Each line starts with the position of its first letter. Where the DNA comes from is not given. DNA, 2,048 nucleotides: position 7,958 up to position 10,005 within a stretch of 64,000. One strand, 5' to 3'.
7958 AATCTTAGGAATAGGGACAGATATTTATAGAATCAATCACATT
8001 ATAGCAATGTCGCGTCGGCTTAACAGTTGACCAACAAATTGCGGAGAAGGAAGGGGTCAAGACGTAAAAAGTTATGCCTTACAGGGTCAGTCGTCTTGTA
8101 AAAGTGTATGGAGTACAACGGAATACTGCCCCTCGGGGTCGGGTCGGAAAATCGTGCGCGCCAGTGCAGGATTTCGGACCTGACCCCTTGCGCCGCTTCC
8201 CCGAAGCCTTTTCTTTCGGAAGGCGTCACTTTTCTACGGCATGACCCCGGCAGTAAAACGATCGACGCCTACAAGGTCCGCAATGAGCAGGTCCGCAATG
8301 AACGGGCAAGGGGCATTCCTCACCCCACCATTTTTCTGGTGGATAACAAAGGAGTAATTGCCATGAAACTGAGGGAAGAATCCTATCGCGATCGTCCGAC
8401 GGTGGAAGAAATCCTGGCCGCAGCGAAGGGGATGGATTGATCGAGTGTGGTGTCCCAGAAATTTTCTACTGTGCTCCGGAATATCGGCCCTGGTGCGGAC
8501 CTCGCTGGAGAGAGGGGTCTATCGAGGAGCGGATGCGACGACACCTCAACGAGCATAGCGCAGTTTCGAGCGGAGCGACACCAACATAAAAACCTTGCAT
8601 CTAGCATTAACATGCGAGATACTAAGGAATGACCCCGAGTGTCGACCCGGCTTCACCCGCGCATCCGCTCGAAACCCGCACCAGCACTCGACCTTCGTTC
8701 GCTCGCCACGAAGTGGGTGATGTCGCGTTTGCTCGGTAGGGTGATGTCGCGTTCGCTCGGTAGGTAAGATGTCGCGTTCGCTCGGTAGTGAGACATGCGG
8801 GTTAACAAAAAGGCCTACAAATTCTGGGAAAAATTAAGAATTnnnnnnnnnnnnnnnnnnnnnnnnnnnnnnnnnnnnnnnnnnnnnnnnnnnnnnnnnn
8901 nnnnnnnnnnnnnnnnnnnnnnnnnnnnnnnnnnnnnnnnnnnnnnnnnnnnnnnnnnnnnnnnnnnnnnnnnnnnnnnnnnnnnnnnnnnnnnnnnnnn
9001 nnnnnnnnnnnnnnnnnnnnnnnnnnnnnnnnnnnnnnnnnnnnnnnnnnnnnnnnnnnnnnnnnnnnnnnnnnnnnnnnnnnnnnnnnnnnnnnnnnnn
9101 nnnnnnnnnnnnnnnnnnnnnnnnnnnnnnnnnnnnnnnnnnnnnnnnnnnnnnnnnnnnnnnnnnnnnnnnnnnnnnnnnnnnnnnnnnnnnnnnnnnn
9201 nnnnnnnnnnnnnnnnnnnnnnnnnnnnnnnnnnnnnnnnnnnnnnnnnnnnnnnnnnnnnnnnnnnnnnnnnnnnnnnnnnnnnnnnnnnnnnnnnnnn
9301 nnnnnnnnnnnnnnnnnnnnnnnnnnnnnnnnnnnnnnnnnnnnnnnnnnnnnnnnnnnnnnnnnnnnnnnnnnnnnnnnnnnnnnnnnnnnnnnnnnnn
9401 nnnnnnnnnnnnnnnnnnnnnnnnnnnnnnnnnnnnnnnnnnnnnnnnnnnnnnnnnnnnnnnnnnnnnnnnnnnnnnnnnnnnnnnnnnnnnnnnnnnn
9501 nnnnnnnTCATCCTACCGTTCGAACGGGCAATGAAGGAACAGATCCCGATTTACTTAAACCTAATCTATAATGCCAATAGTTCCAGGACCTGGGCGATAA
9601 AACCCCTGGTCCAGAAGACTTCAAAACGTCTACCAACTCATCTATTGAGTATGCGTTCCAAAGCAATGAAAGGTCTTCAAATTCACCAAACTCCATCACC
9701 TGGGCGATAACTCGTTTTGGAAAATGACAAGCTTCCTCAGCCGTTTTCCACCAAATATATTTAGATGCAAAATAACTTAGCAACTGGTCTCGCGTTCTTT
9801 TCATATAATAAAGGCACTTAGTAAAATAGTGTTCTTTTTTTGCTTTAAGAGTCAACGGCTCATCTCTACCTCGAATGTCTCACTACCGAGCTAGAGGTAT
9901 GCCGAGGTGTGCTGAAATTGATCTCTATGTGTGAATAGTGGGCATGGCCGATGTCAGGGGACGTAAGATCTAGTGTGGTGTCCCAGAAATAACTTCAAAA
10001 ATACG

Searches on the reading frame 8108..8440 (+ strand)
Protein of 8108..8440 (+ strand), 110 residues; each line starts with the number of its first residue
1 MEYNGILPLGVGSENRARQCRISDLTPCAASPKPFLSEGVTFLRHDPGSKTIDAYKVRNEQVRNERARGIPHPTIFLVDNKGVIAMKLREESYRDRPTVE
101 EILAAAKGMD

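Call 20: search_protein_families(library=pfam, proteins=[window:8108-8440:+])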
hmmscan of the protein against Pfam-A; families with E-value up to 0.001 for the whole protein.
window:8108-8440:+ (110 aa): 1 family
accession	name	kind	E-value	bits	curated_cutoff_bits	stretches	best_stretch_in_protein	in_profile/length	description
PF00578.27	AhpC-TSA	-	0.00068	20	26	1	45-85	88-122/124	AhpC/TSA family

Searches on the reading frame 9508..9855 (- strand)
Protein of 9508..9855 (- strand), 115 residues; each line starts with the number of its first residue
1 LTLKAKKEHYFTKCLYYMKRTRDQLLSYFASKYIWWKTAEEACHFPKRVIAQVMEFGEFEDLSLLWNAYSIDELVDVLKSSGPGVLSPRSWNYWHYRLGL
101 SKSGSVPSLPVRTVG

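Call 25: search_protein_families(library=pfam, proteins=[window:9508-9855:-], max_evalue=0.01)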
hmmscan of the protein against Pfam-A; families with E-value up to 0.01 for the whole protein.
window:9508-9855:- (115 aa): 1 family
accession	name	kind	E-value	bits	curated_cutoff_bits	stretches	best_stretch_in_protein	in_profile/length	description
PF21956.1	DUF6922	-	0.0049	16.7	27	1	47-78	21-52/52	Family of unknown function (DUF6922)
